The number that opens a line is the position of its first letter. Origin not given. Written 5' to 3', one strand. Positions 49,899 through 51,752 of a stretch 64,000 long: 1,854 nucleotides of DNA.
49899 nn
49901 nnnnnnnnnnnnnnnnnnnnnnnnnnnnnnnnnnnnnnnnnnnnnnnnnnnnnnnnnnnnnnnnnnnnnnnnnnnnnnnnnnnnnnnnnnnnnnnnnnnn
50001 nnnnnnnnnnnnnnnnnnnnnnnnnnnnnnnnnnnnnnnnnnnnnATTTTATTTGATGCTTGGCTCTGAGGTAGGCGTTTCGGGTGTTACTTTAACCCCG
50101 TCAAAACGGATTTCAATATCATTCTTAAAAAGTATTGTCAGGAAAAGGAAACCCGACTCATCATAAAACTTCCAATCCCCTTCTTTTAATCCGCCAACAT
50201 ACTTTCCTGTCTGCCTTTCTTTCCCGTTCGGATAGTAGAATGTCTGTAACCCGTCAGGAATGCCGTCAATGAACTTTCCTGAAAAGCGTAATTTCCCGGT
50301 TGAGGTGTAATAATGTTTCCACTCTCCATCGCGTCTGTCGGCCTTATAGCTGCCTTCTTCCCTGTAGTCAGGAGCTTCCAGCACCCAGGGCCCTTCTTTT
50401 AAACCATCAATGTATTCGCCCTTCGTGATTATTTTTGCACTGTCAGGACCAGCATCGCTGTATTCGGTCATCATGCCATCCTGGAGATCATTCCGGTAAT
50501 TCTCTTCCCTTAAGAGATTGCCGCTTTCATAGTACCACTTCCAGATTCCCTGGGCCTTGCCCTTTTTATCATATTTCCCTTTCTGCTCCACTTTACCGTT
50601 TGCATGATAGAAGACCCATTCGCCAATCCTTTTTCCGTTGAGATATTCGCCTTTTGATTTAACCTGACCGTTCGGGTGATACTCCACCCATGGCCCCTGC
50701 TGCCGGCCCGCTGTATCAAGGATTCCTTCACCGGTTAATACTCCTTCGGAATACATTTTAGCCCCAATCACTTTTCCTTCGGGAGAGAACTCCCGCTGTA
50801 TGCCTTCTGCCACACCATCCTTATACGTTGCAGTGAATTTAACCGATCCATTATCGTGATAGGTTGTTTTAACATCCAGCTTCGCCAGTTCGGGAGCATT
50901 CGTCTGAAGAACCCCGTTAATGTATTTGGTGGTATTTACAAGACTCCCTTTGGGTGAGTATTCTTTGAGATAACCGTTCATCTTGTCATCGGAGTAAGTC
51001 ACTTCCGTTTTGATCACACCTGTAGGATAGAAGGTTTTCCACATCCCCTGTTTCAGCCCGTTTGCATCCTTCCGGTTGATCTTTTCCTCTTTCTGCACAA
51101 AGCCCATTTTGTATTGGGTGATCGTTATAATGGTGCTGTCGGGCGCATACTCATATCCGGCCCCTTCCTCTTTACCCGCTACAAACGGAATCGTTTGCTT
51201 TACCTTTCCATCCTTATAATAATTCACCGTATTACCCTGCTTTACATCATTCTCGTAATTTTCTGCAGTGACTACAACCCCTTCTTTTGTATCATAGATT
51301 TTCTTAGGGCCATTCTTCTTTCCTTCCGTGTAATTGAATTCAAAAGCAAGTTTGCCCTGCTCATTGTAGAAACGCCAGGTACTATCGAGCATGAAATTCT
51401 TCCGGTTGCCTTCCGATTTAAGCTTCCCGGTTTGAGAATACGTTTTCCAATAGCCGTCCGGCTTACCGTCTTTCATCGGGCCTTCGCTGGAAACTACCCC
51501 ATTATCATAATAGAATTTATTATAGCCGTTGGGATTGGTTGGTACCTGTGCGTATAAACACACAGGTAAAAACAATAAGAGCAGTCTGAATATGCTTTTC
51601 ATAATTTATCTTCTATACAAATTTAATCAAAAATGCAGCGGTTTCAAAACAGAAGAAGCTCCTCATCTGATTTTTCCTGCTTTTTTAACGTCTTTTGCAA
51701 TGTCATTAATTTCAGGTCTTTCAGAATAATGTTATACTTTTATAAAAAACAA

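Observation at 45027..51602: Secreted MORN-repeat protein co-transcribed with a cytoplasmic multi-PAS HisKA_2 kinase and a LytTR response regulator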

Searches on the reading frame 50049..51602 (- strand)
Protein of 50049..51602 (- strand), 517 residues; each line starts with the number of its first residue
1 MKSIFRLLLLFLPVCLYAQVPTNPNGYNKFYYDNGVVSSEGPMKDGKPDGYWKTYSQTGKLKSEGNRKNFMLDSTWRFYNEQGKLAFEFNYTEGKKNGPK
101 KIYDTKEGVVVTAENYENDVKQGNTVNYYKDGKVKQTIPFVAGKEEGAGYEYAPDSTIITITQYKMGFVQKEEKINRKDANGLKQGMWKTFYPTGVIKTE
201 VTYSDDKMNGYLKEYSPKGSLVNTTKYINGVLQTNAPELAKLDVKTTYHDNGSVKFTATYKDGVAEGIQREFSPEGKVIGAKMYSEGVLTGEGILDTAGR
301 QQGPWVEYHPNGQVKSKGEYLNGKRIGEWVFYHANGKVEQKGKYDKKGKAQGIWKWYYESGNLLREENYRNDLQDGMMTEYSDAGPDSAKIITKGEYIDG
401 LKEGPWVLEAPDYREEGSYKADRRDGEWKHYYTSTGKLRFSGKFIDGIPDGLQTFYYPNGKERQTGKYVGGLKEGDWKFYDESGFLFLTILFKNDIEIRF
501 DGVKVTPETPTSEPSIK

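Call 6: search_protein_families(library=pfam, proteins=[window:50049-51602:-], max_evalue=0.01)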
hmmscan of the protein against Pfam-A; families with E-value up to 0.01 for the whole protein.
window:50049-51602:- (517 aa): 1 family
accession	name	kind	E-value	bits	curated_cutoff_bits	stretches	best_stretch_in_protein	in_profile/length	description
PF07661.19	MORN_2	-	2.3e-45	147.6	29.6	5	351-371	2-22/22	MORN repeat variant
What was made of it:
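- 50049..51602 (-): Exported MORN_2-repeat protein, 517 aa. Signal peptide covers residues 1-18 (predicted cleavage LYA|Q), followed by about 41 beta-strands in two hairpin arrays. Pfam MORN_2 2.3e-45 (call 6).
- On MORN_2 repeat proteins (PF07661): 147.6 bits against a cut-off of 29.6, with five reported stretches (call 6).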

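Call 7: search_protein_families(library=ncbifam, proteins=[window:50049-51602:-], max_evalue=0.01)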
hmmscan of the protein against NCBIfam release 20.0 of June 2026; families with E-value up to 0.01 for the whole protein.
window:50049-51602:- (517 aa): 1 family
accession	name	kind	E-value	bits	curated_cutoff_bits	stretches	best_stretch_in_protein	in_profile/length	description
NF033566.1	adhes_LIC20035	equivalog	4.6e-33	114.7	250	4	340-485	107-253/434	LIC20035 family adhesin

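Call 11: find_homologous_proteins(query=window:50049-51602:-)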
Query window:50049-51602:- (517 aa): 3263 proteins with E <= 0.001 among 8000 candidates; the best 120 are listed.
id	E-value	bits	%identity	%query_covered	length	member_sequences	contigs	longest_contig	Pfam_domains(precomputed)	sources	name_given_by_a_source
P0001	0.0e+0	1066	88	100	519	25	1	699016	PF07661.20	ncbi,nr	ncbi:MAG: hypothetical protein JWO09_1989 [Bacteroidetes bacterium]|nr:hypothetical protein [Bactero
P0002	0.0e+0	1046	86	100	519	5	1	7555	PF07661.20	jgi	jgi:uncharacterized protein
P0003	0.0e+0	1028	85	100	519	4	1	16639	PF07661.20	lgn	-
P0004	0.0e+0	1023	82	100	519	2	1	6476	PF07661.20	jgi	jgi:uncharacterized protein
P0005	0.0e+0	1020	84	100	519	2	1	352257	PF07661.20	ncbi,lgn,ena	-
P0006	2.0e-284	962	78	100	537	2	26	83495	PF07661.20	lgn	-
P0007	8.5e-283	957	79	100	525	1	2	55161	PF07661.20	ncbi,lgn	-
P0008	1.3e-282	956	79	100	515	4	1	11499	PF07661.20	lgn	-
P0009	1.7e-281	953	79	100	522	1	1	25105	PF07661.20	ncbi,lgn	-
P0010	2.6e-281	952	78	100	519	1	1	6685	PF07661.20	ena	-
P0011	3.0e-280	949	78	100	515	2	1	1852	PF07661.20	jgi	jgi:antitoxin component YwqK of YwqJK toxin-antitoxin module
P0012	3.1e-280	948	79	100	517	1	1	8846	PF07661.20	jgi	jgi:antitoxin component YwqK of YwqJK toxin-antitoxin module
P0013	2.7e-279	945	78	100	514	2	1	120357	PF07661.20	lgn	-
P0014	7.2e-279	944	78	100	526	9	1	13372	PF07661.20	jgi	-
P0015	1.2e-278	943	77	100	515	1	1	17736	PF07661.20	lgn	-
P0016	1.3e-277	940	78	100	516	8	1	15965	PF07661.20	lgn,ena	-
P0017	2.2e-277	939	77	100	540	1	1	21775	PF07661.20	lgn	-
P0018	2.9e-275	932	77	100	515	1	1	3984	PF07661.20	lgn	-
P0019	1.1e-274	930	76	100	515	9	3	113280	PF07661.20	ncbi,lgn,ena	-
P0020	1.8e-274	929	78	96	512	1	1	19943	PF07661.20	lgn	-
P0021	2.9e-273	925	76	100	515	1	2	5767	PF07661.20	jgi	jgi:uncharacterized protein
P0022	3.1e-272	922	76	100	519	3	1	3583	PF07661.20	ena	-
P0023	3.0e-271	919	76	100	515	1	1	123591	PF07661.20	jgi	jgi:antitoxin component YwqK of YwqJK toxin-antitoxin module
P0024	3.1e-271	919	75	100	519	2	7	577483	PF07661.20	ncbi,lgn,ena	-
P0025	6.1e-271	918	76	100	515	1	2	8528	PF07661.20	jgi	jgi:antitoxin component YwqK of YwqJK toxin-antitoxin module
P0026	1.9e-270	916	76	100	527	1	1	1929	PF07661.20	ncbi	-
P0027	3.3e-270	915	77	100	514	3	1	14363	PF07661.20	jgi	jgi:antitoxin component YwqK of YwqJK toxin-antitoxin module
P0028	1.1e-269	914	75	100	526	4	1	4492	PF07661.20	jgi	jgi:antitoxin component YwqK of YwqJK toxin-antitoxin module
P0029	2.2e-269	913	75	100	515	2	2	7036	PF07661.20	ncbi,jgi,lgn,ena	jgi:antitoxin component YwqK of YwqJK toxin-antitoxin module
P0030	2.4e-269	913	76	100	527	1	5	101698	PF07661.20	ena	-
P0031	2.9e-269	912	76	98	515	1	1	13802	PF07661.20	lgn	-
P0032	1.5e-268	910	75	100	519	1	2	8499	PF07661.20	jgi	jgi:uncharacterized protein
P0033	3.0e-268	909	75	100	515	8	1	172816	PF07661.20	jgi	jgi:antitoxin component YwqK of YwqJK toxin-antitoxin module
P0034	2.2e-267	906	75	100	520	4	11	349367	PF07661.20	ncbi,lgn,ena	-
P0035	2.4e-267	906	74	100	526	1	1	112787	PF07661.20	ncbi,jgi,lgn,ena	ncbi:MAG TPA: hypothetical protein VGC65_06315 [Bacteroidia bacterium]|jgi:antitoxin component YwqK 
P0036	6.9e-267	904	74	100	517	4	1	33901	PF07661.20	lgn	-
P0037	1.1e-266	904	73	100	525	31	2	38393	PF07661.20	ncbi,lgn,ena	-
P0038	3.8e-266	902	74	100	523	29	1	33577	PF07661.20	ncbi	-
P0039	7.0e-266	901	75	100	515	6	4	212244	PF07661.20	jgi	jgi:antitoxin component YwqK of YwqJK toxin-antitoxin module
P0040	1.1e-265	900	76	96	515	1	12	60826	PF07661.20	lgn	-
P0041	2.5e-264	896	74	100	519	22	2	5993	PF07661.20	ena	-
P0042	2.6e-264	896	75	97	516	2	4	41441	PF07661.20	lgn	-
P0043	5.3e-264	895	74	100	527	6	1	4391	PF07661.20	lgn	-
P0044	1.7e-263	893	75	100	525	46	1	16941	PF07661.20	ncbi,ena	-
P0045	2.0e-263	893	75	98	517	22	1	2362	PF07661.20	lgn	-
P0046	4.5e-263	892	74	100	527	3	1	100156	PF07661.20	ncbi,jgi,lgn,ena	jgi:antitoxin component YwqK of YwqJK toxin-antitoxin module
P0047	1.2e-262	890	73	100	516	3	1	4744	PF07661.20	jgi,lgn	-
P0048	1.7e-262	890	76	95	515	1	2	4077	PF07202.19,PF07661.20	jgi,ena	jgi:antitoxin component YwqK of YwqJK toxin-antitoxin module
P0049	2.0e-262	890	73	100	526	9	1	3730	PF07661.20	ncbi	-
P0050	9.0e-262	888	73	100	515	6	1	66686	PF07661.20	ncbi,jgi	-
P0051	1.7e-259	880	75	96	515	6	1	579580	PF07661.20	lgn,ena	-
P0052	2.1e-256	870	73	98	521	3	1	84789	PF07661.20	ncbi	-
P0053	2.9e-256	869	73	99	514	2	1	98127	PF07661.20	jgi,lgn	jgi:antitoxin component YwqK of YwqJK toxin-antitoxin module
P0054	3.9e-256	869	73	99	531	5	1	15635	PF07661.20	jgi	jgi:antitoxin component YwqK of YwqJK toxin-antitoxin module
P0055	4.1e-255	866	74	97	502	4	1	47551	PF07661.20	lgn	-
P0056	1.4e-254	864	72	99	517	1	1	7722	PF07661.20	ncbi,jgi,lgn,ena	jgi:antitoxin component YwqK of YwqJK toxin-antitoxin module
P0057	4.1e-254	862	72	99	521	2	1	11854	PF07661.20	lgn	-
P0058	1.0e-253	861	73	100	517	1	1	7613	PF07661.20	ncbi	-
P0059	6.3e-253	858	71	99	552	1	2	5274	PF07661.20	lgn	-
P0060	6.3e-253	858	71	100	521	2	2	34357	PF07661.20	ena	-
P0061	9.4e-253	858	71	98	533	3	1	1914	PF07661.20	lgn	-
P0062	1.7e-252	857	71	100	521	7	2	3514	PF07661.20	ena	-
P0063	2.1e-252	857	71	98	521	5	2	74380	PF07661.20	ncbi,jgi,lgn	ncbi:MAG: hypothetical protein WAQ28_02365 [Bacteroidia bacterium]|jgi:antitoxin component YwqK of Y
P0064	5.1e-252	855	71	99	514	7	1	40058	PF07661.20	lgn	-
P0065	1.2e-251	854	71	99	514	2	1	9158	PF07661.20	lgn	-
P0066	1.7e-251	854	74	94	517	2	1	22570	PF07661.20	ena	-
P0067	1.6e-250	850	72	99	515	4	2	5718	PF07661.20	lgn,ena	-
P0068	4.8e-250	849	73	96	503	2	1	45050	PF07661.20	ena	-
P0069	1.5e-249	847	71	100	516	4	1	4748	PF07661.20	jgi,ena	jgi:antitoxin component YwqK of YwqJK toxin-antitoxin module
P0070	3.5e-249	846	70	100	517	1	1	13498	PF07661.20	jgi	jgi:uncharacterized protein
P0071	4.1e-249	846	70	100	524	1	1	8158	PF07661.20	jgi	jgi:antitoxin component YwqK of YwqJK toxin-antitoxin module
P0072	1.9e-247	840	70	100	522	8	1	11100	PF07661.20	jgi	jgi:antitoxin component YwqK of YwqJK toxin-antitoxin module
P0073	2.9e-247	840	69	100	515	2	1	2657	PF07661.20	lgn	-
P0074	4.8e-247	839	71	97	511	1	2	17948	PF07661.20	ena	-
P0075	5.0e-247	839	73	94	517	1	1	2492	PF07661.20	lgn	-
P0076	2.8e-246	836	70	98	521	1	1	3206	PF07661.20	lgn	-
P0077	7.4e-244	828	69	100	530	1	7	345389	PF07661.20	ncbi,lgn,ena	-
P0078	7.9e-244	828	69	100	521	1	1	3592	PF07661.20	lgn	-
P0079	1.1e-242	825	70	98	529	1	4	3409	PF07661.20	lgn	-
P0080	4.0e-242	823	69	97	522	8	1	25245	PF07661.20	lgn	-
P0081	4.2e-241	819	70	95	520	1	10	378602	PF07661.20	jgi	jgi:antitoxin component YwqK of YwqJK toxin-antitoxin module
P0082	1.3e-239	814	67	98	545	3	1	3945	PF07661.20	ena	-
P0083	2.3e-239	814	67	98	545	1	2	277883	PF07661.20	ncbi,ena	-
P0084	2.3e-236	804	83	81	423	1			PF07661.20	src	-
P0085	5.6e-236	802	68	98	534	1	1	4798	PF07661.20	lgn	-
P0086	2.0e-235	801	67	98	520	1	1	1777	PF07661.20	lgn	-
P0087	2.4e-233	794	65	98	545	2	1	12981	PF07661.20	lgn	-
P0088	2.0e-231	787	67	99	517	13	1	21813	PF07661.20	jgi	-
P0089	2.2e-225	767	64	96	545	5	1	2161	PF07661.20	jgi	jgi:antitoxin component YwqK of YwqJK toxin-antitoxin module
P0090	1.0e-215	736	62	99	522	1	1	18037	PF07661.20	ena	-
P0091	3.8e-212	724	62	97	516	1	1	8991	PF07661.20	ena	-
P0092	2.2e-210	718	64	97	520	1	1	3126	PF07661.20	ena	-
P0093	4.1e-209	714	62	98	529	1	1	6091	PF07661.20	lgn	-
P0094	2.1e-207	708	62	98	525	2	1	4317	PF07661.20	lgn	-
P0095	1.2e-206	706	61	98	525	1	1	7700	PF07661.20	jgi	-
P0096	1.3e-206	706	62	98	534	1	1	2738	PF07661.20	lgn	-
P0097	1.3e-205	702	61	98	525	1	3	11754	PF07661.20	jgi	jgi:antitoxin component YwqK of YwqJK toxin-antitoxin module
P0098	2.8e-204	698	61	98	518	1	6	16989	PF07661.20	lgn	-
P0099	2.5e-203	695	61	98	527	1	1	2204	PF07661.20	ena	-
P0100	2.7e-202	691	76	74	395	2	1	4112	PF07661.20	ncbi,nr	ncbi:MAG: toxin-antitoxin system YwqK family antitoxin, partial [Bacteroidetes bacterium]|nr:toxin-a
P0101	5.4e-201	687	59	98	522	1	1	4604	PF07661.20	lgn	-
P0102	5.7e-200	684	60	98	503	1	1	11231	PF07661.20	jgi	jgi:antitoxin component YwqK of YwqJK toxin-antitoxin module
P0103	7.0e-200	683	61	94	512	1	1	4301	PF07661.20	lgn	-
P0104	1.0e-199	683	58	98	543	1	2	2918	PF07661.20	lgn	-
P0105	1.3e-199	682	60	99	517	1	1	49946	PF07661.20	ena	-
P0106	2.8e-199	681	60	97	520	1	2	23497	PF07661.20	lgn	-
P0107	2.9e-199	681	58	99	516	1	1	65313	PF07661.20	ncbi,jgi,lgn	-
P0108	1.6e-198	679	59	97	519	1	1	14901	PF07661.20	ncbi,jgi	-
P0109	5.8e-198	677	60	98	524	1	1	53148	PF07661.20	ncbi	-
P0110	1.3e-197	676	73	77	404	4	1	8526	PF07661.20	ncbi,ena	-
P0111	1.4e-197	676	60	94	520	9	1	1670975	PF07661.20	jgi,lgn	jgi:antitoxin component YwqK of YwqJK toxin-antitoxin module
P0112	2.4e-197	675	59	99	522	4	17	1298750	PF07661.20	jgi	jgi:antitoxin component YwqK of YwqJK toxin-antitoxin module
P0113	2.6e-197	675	61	95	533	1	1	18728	PF07661.20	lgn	-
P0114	3.3e-196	671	60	95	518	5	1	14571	PF07661.20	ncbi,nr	ncbi:MAG: toxin-antitoxin system YwqK family antitoxin [Bacteroidia bacterium]|nr:toxin-antitoxin sy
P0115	1.6e-195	669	59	100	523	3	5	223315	PF07661.20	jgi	jgi:antitoxin component YwqK of YwqJK toxin-antitoxin module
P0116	2.2e-195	668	59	97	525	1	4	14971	PF07661.20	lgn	-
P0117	3.2e-195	668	59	99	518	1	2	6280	PF07661.20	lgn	-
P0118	5.7e-195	667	57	99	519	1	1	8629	PF07661.20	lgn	-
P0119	7.7e-195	667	60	97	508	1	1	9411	PF07661.20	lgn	-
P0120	5.9e-194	664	59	94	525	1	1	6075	PF07661.20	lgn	-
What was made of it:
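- Source annotations call homologues 'antitoxin component YwqK' or 'toxin-antitoxin system YwqK family antitoxin' (call 11).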

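Call 14: find_related_loci(query=A1, collection=genome_contigs, flank=10000)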
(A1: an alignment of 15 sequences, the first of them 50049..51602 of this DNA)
Query A1 (517 aa) in genome_contigs; peptide patterns used: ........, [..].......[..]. (x = any residue, [..] = any of these).
599 stretches matched a pattern (row limit reached: there are more); 577 encode a relative of the query (tblastn E <= 1e-3); the best 80 are kept; 80 distinct loci.
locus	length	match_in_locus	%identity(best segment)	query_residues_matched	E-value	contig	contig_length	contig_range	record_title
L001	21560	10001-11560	85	1-517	0e+0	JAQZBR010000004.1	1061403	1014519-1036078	MAG: Bacteroidota bacterium isolate C_No_T20_C_bin.137 scaffold_16, whole genome shotgun sequence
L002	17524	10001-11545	79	1-517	0e+0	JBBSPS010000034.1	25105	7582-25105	MAG: Bacteroidia bacterium isolate LS6_sbin.61 LS6_sbin.61_K_577326_L_25105_cov_9.0000, whole genome shotgun sequence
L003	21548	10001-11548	78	3-517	0e+0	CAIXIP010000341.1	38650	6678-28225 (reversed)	MAG: uncultured Bacteroidetes bacterium isolate KT5_bin-767 genome assembly, contig: bin-767:341/358, whole genome shotg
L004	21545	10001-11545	76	1-517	0e+0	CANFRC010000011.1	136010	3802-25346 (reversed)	MAG: Bacteroidetes bacterium isolate Jr-16oct17-164 genome assembly, contig: Jr-16oct17-C237, whole genome shotgun seque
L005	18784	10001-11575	74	1-517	0e+0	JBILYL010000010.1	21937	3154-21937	MAG: Bacteroidia bacterium isolate ME2019-02-15D0_3300044639_group8_bin100 Rohwer_bin406_scaffold_701_c1, whole genome s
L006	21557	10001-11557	75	1-517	0e+0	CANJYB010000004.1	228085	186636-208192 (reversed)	MAG: Bacteroidetes bacterium isolate RH-23may17-974 genome assembly, contig: RH-23may17-C234, whole genome shotgun seque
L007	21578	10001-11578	74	1-517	0e+0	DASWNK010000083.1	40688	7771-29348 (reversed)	MAG TPA_asm: Bacteroidia bacterium isolate SMAG_U3412 k141_509116, whole genome shotgun sequence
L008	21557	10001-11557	76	1-517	0e+0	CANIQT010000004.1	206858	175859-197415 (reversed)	MAG: Bacteroidetes bacterium isolate RH-15aug16-189 genome assembly, contig: RH-15aug16-C66, whole genome shotgun sequen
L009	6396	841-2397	74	1-517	0e+0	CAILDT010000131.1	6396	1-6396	MAG: uncultured Bacteroidetes bacterium isolate LinL4_bin-1161 genome assembly, contig: bin-1161:131/994, whole genome s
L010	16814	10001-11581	74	1-517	0e+0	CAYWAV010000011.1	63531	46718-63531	MAG TPA_asm: uncultured Chitinophaga sp. isolate SRP128246_co1_111 genome assembly, contig: NODE_432_length_63531_cov_15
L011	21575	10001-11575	73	1-517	0e+0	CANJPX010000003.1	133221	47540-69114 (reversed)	MAG: Bacteroidetes bacterium isolate RH-23may17-678 genome assembly, contig: RH-23may17-C805, whole genome shotgun seque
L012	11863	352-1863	77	16-517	0e+0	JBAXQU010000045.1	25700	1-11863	MAG: Bacteroidota bacterium isolate ELA565 MAG565_45, whole genome shotgun sequence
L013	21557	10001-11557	74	1-517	0e+0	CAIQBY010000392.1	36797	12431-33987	MAG: uncultured Bacteroidetes bacterium isolate Umea3_bin-1094 genome assembly, contig: bin-1094:392/423, whole genome s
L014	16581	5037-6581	73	1-517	0e+0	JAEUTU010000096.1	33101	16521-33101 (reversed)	MAG: Bacteroidia bacterium isolate new MAG-337 k141_411595, whole genome shotgun sequence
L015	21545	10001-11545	73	1-517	0e+0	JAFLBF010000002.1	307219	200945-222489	MAG: Bacteroidetes bacterium isolate UWPOB_BACT3 gnl_X_OJEEJDBO_2, whole genome shotgun sequence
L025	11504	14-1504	61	24-509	0e+0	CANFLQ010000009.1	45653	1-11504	MAG: Bacteroidetes bacterium isolate Jr-11dec17-86 genome assembly, contig: Jr-11dec17-C192, whole genome shotgun sequen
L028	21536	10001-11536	59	3-517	0e+0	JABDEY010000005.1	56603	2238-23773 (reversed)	MAG: Bacteroidetes bacterium isolate BWMinControl_Nextera91_MAG3 3300020946.a:Ga0207067_10021, whole genome shotgun sequ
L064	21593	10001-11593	48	4-517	2e-159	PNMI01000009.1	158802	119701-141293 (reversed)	MAG: Sphingobacteriaceae bacterium isolate FW.025 FD_1000047_158802, whole genome shotgun sequence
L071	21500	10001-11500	50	7-507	2e-158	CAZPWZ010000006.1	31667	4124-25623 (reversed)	MAG TPA_asm: uncultured Draconibacterium sp. isolate SRP302447_co3_194 genome assembly, contig: NODE_3776_length_31667_c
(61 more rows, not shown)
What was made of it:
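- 50049..51602 (-): At least 577 related loci exist in GTDB species genomes (call 14).
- The gene is single-copy-like, conserved and syntenic across the phylum (call 14).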

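Call 35: search_solved_structures(query=window:50049-51602:-, max_evalue=0.01)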
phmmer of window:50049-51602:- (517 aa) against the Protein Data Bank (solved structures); distinct sequences matched with E-value up to 0.01: 0.
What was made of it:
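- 50049..51602 (-): No PDB sequence hit (call 35).
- Closest known: MORN-repeat scaffolds. Different: It has no solved homologue by sequence (call 35).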
